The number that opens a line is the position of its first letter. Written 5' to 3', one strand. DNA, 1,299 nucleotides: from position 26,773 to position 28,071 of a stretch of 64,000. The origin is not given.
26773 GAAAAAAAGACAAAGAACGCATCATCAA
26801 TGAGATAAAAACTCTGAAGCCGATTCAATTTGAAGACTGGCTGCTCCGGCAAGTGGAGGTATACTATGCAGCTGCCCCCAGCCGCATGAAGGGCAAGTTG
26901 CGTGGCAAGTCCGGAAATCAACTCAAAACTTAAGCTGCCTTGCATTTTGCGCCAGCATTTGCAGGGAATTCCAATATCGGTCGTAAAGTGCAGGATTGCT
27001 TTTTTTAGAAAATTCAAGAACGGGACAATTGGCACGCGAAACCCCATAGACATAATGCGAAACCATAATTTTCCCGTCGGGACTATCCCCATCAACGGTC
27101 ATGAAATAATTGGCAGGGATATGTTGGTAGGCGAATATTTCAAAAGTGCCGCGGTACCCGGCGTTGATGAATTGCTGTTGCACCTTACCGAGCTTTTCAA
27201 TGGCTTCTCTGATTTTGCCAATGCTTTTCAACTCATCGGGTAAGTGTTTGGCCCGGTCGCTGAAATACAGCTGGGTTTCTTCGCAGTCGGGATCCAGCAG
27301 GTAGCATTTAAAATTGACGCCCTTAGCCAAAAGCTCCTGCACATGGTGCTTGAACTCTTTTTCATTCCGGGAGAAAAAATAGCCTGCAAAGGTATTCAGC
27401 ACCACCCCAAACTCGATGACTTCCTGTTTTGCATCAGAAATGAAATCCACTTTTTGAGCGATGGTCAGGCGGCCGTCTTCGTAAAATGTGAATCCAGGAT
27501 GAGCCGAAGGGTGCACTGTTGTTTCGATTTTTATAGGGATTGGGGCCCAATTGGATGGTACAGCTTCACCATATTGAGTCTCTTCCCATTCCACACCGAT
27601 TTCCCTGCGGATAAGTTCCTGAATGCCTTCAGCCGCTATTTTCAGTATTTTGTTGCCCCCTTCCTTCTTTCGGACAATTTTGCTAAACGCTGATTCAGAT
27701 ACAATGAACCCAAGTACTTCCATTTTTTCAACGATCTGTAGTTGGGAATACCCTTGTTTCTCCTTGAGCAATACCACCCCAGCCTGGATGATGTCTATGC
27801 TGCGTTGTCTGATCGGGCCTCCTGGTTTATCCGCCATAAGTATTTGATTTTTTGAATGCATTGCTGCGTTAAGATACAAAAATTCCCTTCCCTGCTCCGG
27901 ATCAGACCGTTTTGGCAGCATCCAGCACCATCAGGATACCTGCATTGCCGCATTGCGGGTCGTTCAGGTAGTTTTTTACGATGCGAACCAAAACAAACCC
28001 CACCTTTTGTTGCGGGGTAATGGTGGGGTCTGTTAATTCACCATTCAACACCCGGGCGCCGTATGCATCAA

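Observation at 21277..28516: Accessory island between oxyR and the helicase gene: candidate undescribed conflict/defence module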

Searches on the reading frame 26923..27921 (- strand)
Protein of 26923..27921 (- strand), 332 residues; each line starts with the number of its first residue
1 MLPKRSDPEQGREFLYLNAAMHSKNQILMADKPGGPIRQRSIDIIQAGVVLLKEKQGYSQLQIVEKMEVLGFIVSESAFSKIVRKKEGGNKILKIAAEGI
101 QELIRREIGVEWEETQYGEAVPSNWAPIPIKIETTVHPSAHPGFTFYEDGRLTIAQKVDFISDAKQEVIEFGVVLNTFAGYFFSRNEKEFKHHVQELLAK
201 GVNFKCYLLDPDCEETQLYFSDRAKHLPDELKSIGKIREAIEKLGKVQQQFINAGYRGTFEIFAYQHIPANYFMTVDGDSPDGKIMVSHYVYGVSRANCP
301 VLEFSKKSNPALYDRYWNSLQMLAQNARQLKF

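Call 3: search_protein_families(library=pfam, proteins=[window:26923-27921:-], max_evalue=0.1)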
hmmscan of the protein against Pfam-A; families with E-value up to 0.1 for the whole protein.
window:26923-27921:- (332 aa): 0 families

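Call 4: search_protein_families(library=padloc, proteins=[window:26923-27921:-], max_evalue=0.1)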
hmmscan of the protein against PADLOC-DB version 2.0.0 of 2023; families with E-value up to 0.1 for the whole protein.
window:26923-27921:- (332 aa): 0 families

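Call 5: search_protein_families(library=ncbifam, proteins=[window:26923-27921:-], max_evalue=0.1)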
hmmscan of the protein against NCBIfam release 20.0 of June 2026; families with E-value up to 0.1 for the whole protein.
window:26923-27921:- (332 aa): 0 families

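Call 21: find_homologous_proteins(query=window:26923-27831:-, max_evalue=0.001)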
Query window:26923-27831:- (302 aa): 44 proteins with E <= 0.001 among 1129 candidates.
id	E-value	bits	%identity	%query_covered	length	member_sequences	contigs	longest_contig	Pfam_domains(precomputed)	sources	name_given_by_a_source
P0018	2.0e-183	627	92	100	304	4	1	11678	-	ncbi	ncbi:MAG: hypothetical protein ACKV1O_29175 [Saprospiraceae bacterium]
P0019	1.2e-179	614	90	100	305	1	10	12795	-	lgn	-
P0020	8.2e-179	611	89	100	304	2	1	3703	-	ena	-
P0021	1.8e-167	574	85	100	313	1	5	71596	-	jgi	-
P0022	1.2e-165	568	84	99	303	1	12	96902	-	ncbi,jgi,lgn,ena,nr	ncbi:MAG: hypothetical protein SH848_06460 [Saprospiraceae bacterium]|nr:hypothetical protein [Sapro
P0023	1.2e-164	565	84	99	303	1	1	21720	-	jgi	-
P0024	5.8e-135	467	68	100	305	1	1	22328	-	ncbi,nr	ncbi:MAG: hypothetical protein HUU01_02000 [Saprospiraceae bacterium]|nr:hypothetical protein [Sapro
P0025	4.0e-131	455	69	99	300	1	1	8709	-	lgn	-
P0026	2.1e-127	443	67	98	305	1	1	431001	-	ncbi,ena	-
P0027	5.4e-115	402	61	98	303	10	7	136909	-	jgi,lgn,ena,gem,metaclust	metaclust:\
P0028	6.0e-115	402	63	99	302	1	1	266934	-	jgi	-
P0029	1.3e-110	387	58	98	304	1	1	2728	-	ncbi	-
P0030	1.8e-106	374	56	99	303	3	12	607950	-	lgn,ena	-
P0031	9.1e-94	332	49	95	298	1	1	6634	-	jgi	jgi:hypothetical protein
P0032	1.9e-87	311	48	95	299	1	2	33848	-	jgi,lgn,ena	-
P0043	3.2e-79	284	47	96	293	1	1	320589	PF19319.5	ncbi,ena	-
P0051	5.5e-70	254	43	95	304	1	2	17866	PF19319.5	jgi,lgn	jgi:hypothetical protein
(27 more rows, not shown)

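Call 27: search_solved_structures(query=A3, max_evalue=1)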
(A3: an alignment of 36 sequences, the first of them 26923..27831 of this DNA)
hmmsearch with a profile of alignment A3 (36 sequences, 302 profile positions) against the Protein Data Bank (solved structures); distinct sequences matched with E-value up to 1: 0.

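Call 41: predict_structure(alignment_id=A3)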
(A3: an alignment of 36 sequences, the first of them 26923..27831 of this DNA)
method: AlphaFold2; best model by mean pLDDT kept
length: 302 residues; sequences in the alignment: 36
mean_pLDDT: 90.6   pTM: 0.66
mean pLDDT of the five models: 90.6, 90.0, 89.6, 89.5, 88.9
residues with pLDDT >= 90: 213; 70-90: 71; 50-70: 8; < 50: 10
segments of 3 or more residues with pLDDT < 50: 1-3, 105-110
pLDDT, mean of each block of 10 residues (from residue 1): 75 97 87 94 94 92 97 95 92 86 54 82 89 97 90 71 96 98 93 89 95 97 98 94 97 96 86 95 97 96 92
secondary structure, 60 per line:
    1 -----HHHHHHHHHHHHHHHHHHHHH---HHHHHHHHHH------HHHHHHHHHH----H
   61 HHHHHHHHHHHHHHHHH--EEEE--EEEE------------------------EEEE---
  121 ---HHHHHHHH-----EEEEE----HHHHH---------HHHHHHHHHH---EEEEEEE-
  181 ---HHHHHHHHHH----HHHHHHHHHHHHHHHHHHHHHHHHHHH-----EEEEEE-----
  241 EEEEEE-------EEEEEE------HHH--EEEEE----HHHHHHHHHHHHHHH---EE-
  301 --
elements in order: H6-26 H30-39 H46-55 H60-77 E80-83 E86-89 E114-117 H124-131 E137-141 H146-150 H160-169 E173-179 H184-193 H198-224 E230-235 E241-246 E254-259 E271-275 H280-294

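Call 46: find_related_loci(query=A3, collection=genome_contigs, flank=10000)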
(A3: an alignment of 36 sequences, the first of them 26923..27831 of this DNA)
Query A3 (302 aa) in genome_contigs; peptide patterns used: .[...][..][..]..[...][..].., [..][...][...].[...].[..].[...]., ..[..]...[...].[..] (x = any residue, [..] = any of these).
114 stretches matched a pattern; 58 encode a relative of the query (tblastn E <= 1e-3); 58 distinct loci.
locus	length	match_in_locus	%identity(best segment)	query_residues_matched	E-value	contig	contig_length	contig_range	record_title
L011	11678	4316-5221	92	1-302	0e+0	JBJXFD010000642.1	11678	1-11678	MAG: Saprospiraceae bacterium isolate F1F2.bin.554 k127_3969626, whole genome shotgun sequence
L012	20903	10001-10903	84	1-300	1e-172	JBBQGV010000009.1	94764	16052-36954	MAG: Chitinophagales bacterium isolate Co_metawrap_942 Cmw_942_k141_7303673_length_94764_cov_16.9993, whole genome shotg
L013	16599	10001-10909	68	1-302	2e-141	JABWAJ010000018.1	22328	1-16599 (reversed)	MAG: Saprospiraceae bacterium isolate MAG_1 scaffold_2321, whole genome shotgun sequence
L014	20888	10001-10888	67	4-298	3e-133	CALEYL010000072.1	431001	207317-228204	MAG TPA_asm: uncultured Saprospiraceae bacterium isolate SRR6227243_bin.63_CONCOCT_v1.1_MAG genome assembly, contig: ERZ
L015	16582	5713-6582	46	14-301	4e-93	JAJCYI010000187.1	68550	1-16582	MAG: Saprospiraceae bacterium isolate OFTM40 OFTM40_186, whole genome shotgun sequence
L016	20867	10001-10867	49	14-300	4e-92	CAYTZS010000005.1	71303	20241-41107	MAG TPA_asm: uncultured Saprospiraceae bacterium isolate SRP302895_co1_28 genome assembly, contig: NODE_673_length_71303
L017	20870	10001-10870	47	14-300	6e-92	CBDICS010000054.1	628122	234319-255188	MAG: Saprospiraceae bacterium isolate a23b7677-c5c3-4575-ba98-54ad289a6580 genome assembly, contig: contig_54, whole gen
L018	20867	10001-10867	49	14-300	2e-91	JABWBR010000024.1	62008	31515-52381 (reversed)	MAG: Saprospiraceae bacterium isolate MAG_35 scaffold_392, whole genome shotgun sequence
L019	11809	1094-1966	50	12-300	9e-88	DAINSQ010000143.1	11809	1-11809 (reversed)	MAG TPA_asm: Saprospiraceae bacterium isolate CTOTU46442 NODE_729_length_11809_cov_5.937298, whole genome shotgun sequen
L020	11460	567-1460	43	5-302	6e-87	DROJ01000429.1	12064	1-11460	MAG TPA_asm: Bacteroidetes bacterium isolate HyVt-532 HyVt-532_k145_560375, whole genome shotgun sequence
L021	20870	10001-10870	47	13-301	4e-86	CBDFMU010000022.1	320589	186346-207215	MAG: Saprospiraceae bacterium isolate 2bb11230-de7c-4cce-a1f2-954a5a632dfb genome assembly, contig: contig_22, whole gen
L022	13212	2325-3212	41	5-300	3e-84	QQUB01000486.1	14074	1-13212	MAG: Bacteroidetes bacterium isolate BCD1 800, whole genome shotgun sequence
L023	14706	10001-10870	44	13-300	2e-83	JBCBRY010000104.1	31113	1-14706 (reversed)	MAG: Bacteroidota bacterium isolate J06638_10 NODE_104_length_31113_cov_16.918385, whole genome shotgun sequence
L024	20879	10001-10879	44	9-300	5e-81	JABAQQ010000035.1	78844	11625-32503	MAG: Saprospiraceae bacterium isolate Bin_29 c_000000001276, whole genome shotgun sequence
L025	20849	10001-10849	43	15-298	2e-80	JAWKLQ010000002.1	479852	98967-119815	MAG: Saprospiraceae bacterium isolate AC1.92 AC1.92.fa-2, whole genome shotgun sequence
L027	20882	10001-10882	44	10-299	8e-79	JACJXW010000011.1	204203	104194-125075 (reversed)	MAG: Lewinellaceae bacterium isolate HK-STAS-BACT-22 HK-STAS-BACT-22_11, whole genome shotgun sequence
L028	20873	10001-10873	44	14-301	1e-77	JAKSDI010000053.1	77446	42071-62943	MAG: Chitinophagales bacterium isolate MAG.64 k141_9808029, whole genome shotgun sequence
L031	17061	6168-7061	40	5-301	9e-77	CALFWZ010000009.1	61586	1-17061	MAG: uncultured Saprospiraceae bacterium isolate L1_Bin_Bin_172_1 genome assembly, contig: c_000000131318, whole genome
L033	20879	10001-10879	38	1-299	1e-73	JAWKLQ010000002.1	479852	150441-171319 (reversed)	MAG: Saprospiraceae bacterium isolate AC1.92 AC1.92.fa-2, whole genome shotgun sequence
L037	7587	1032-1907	40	14-302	3e-71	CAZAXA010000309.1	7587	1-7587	MAG TPA_asm: uncultured Phaeodactylibacter sp. isolate SRP329715_co2_390 genome assembly, contig: NODE_16850_length_7587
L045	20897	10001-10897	41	6-300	3e-67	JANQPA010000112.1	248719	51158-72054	MAG: Saprospiraceae bacterium isolate IP29b_bin.15 k99_3936960, whole genome shotgun sequence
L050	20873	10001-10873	38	14-300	7e-66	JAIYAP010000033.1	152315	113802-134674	MAG: Saprospiraceae bacterium isolate E1_MAG_00004 pond_E1_MAG_00004_000000000068, whole genome shotgun sequence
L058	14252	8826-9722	35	5-300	6e-60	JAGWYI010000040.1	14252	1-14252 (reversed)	MAG: Bacteroidetes bacterium isolate REEB487 contig-150_7804, whole genome shotgun sequence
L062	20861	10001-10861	34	14-297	3e-60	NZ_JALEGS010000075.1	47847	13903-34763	MAG: Phaeodactylibacter sp. isolate HH_bin12 k97_109071, whole genome shotgun sequence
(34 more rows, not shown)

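Call 48: fold_search(model_id=the predicted structure, library=pdb)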
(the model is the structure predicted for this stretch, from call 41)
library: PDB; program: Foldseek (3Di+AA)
matches with E <= 10: 573; with E <= 0.001: 36
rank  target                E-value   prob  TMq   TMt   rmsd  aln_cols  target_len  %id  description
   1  5bpd_C                1.2e-05  1.00  0.32  0.36  17.3       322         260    9  Structure of TrmBL2, an archaeal chromatin protein, shows a novel mode of DNA binding. (released 2015-09-02)
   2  5bpi_D                2.3e-05  1.00  0.32  0.37  16.8       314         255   10  Structure of TrmBL2, an archaeal chromatin protein, shows a novel mode of DNA binding. (released 2015-09-02)
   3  5bpd_D                2.3e-05  1.00  0.32  0.36  16.9       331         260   10  Structure of TrmBL2, an archaeal chromatin protein, shows a novel mode of DNA binding. (released 2015-09-02)
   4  5bpi_C                2.4e-05  1.00  0.32  0.37  16.5       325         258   10  Structure of TrmBL2, an archaeal chromatin protein, shows a novel mode of DNA binding. (released 2015-09-02)
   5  9fiz                  2.7e-05  1.00  0.34  0.29   8.2       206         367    8  Structure of the F13 protein (mutant A295E) of Vaccinia virus (released 2025-03-12)
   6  3hsi_C                4.0e-05  1.00  0.33  0.24  12.7       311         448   11  Crystal structure of phosphatidylserine synthase Haemophilus influenzae Rd KW20 (released 2009-06-30)
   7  5bpd_B                5.3e-05  1.00  0.32  0.36  26.8       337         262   12  Structure of TrmBL2, an archaeal chromatin protein, shows a novel mode of DNA binding. (released 2015-09-02)
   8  9fhk_A                5.6e-05  1.00  0.33  0.30  10.4       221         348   10  Structure of the F13 protein of Vaccinia virus (P21 crystal form) (released 2025-03-12)
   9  9fhs                  6.3e-05  1.00  0.35  0.30   6.8       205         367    9  Structure of the F13 protein of Vaccinia virus (F432 crystal form) (released 2025-03-12)
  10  2f5t_X                7.5e-05  1.00  0.37  0.47   3.5       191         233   11  Crystal Structure of the sugar binding domain of the archaeal transcriptional regulator TrmB (released 2006-02-21)
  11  9fhk_B                7.9e-05  1.00  0.37  0.33   7.4       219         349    8  Structure of the F13 protein of Vaccinia virus (P21 crystal form) (released 2025-03-12)
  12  9qqv                  1.0e-04  1.00  0.35  0.31   6.6       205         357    9  Structure of the F13 protein of Vaccinia virus in complex with G243-1720 (released 2025-12-24)
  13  5box_A                1.2e-04  1.00  0.31  0.35  26.6       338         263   11  Structure of TrmBL2, an archaeal chromatin protein, shows a novel mode of DNA binding. (released 2015-09-02)
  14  5bqt_A                1.4e-04  1.00  0.33  0.38  26.7       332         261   10  Structure of TrmBL2, an archaeal chromatin protein, shows a novel mode of DNA binding. (released 2015-09-02)
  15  9fj0                  1.6e-04  1.00  0.33  0.28   9.2       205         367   10  Structure of the F13 protein (mutant G277C) of Vaccinia virus (released 2025-03-12)
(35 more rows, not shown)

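Call 54: search_protein_families(library=pfam, proteins=[L027:9586-9972:+, L037:586-990:+, L050:14632-15303:-, L058:13509-14114:-, L045:14688-15218:-, L017:13358-14065:+, L062:9583-9972:+], max_evalue=0.1)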
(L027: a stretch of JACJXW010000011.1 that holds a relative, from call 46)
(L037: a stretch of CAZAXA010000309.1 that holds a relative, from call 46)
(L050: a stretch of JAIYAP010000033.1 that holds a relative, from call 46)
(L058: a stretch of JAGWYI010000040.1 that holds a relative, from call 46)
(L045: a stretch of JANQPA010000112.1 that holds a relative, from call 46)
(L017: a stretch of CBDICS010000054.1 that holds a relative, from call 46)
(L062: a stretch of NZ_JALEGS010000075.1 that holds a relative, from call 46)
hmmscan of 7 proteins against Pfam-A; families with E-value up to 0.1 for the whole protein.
L027:9586-9972:+ (129 aa): 2 families
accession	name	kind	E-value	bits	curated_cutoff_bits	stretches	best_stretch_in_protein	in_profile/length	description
PF19964.5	EAD11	-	2e-17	63.3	26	1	49-127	2-80/80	Effector-associated domain 11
PF03629.24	SASA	-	0.013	15.6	24.8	1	33-110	17-93/226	Carbohydrate esterase, sialic acid-specific acetylesterase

L037:586-990:+ (135 aa): 1 family
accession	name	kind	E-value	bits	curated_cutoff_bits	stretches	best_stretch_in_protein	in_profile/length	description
PF19964.5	EAD11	-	8.5e-19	67.7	26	1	55-132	3-80/80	Effector-associated domain 11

L050:14632-15303:- (224 aa): 2 families
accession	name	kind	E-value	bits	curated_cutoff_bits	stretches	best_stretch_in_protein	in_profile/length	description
PF19964.5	EAD11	-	7.3e-18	64.8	26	1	147-224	2-79/80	Effector-associated domain 11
PF14594.13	Sipho_Gp37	-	0.082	12.3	26.2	0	73-112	294-333/370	Siphovirus ReqiPepy6 Gp37-like protein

L058:13509-14114:- (202 aa): 1 family
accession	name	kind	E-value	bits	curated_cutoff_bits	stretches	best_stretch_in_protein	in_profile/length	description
PF19964.5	EAD11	-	4.6e-17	62.2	26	1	125-198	3-76/80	Effector-associated domain 11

L045:14688-15218:- (177 aa): 3 families
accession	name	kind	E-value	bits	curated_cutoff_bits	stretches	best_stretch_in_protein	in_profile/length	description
PF19964.5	EAD11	-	2.2e-11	44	26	1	98-173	4-79/80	Effector-associated domain 11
PF06934.16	CTI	-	0.0059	15.7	25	1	25-136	511-628/692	Fatty acid cis/trans isomerase (CTI)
PF12335.14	SBF2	-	0.048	13.8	22.1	1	89-144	17-71/227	Myotubularin protein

L017:13358-14065:+ (236 aa): 2 families
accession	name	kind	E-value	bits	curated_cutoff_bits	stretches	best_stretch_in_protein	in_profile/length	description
PF19964.5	EAD11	-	9.6e-12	45.2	26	1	144-217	3-76/80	Effector-associated domain 11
PF16789.10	YscO-like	-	0.05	14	27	0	14-77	30-91/161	YscO-like protein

L062:9583-9972:+ (130 aa): 2 families
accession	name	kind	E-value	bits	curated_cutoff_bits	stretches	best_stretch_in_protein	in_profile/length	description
PF19964.5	EAD11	-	3.1e-16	59.5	26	1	51-127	3-78/80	Effector-associated domain 11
PF19954.5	EAD10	-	0.037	14.5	24.1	0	17-40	44-65/77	Effector-associated domain 10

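Call 66: search_protein_families(library=pfam, proteins=[L033:7626-9350:-, L028:3084-4184:+, L015:9585-10742:+, L027:13700-14983:+, L022:6131-7834:+, L020:4742-6238:+, L033:13193-14272:+], max_evalue=0.01)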
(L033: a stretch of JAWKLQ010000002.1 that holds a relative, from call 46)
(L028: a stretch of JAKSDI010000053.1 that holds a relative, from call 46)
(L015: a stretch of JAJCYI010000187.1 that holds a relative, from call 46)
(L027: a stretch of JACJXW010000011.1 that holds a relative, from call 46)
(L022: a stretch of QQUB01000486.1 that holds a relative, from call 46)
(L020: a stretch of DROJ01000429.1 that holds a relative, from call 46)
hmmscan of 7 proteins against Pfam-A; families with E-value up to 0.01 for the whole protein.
L033:7626-9350:- (575 aa): 2 families
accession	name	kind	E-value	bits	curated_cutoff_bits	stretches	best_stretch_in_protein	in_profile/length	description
PF19964.5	EAD11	-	2.7e-16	59.7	26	1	6-81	2-79/80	Effector-associated domain 11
PF13180.12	PDZ_2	-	0.0017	19.1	27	1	482-555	12-79/80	PDZ domain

L028:3084-4184:+ (367 aa): 2 families
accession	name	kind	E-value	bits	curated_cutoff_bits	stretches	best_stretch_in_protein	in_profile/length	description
PF19964.5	EAD11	-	7e-13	48.8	26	1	285-360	4-79/80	Effector-associated domain 11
PF20694.2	TRADD-like_N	-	7.2e-05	23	23.7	1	203-254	7-58/69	TRADD-like N-terminal domain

L015:9585-10742:+ (386 aa): 1 family
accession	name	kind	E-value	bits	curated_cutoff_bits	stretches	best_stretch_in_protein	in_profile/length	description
PF01048.26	PNP_UDP_1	-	2.8e-22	79.7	25.1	1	10-243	3-231/233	Phosphorylase superfamily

L027:13700-14983:+ (428 aa): 1 family
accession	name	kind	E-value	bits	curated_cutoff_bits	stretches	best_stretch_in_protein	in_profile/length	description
PF01048.26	PNP_UDP_1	-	9.4e-27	94.4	25.1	1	21-256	2-232/233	Phosphorylase superfamily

L022:6131-7834:+ (568 aa): 1 family
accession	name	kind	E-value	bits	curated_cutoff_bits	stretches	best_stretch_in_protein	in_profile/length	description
PF01048.26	PNP_UDP_1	-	6.5e-20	72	25.1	1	2-239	1-232/233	Phosphorylase superfamily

L020:4742-6238:+ (499 aa): 2 families
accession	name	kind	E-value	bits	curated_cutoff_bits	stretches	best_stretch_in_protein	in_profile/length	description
PF01048.26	PNP_UDP_1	-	4.7e-24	85.5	25.1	1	3-235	2-228/233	Phosphorylase superfamily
PF19964.5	EAD11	-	8.1e-21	74.2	26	1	420-494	4-79/80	Effector-associated domain 11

L033:13193-14272:+ (360 aa): 2 families
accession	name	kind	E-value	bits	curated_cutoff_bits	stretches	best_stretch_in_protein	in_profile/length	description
PF01048.26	PNP_UDP_1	-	2.8e-24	86.3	25.1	1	2-230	1-232/233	Phosphorylase superfamily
PF19964.5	EAD11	-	1.8e-16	60.3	26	1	280-355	3-79/80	Effector-associated domain 11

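Call 71: find_related_loci(query=A3, collection=viral_contigs, flank=8000)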
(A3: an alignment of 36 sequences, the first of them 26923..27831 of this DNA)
Query A3 (302 aa) in viral_contigs; peptide patterns used: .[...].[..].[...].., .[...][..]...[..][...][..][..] (x = any residue, [..] = any of these).
42 stretches matched a pattern, but none encodes a relative of the query by tblastn (E <= 1e-3).
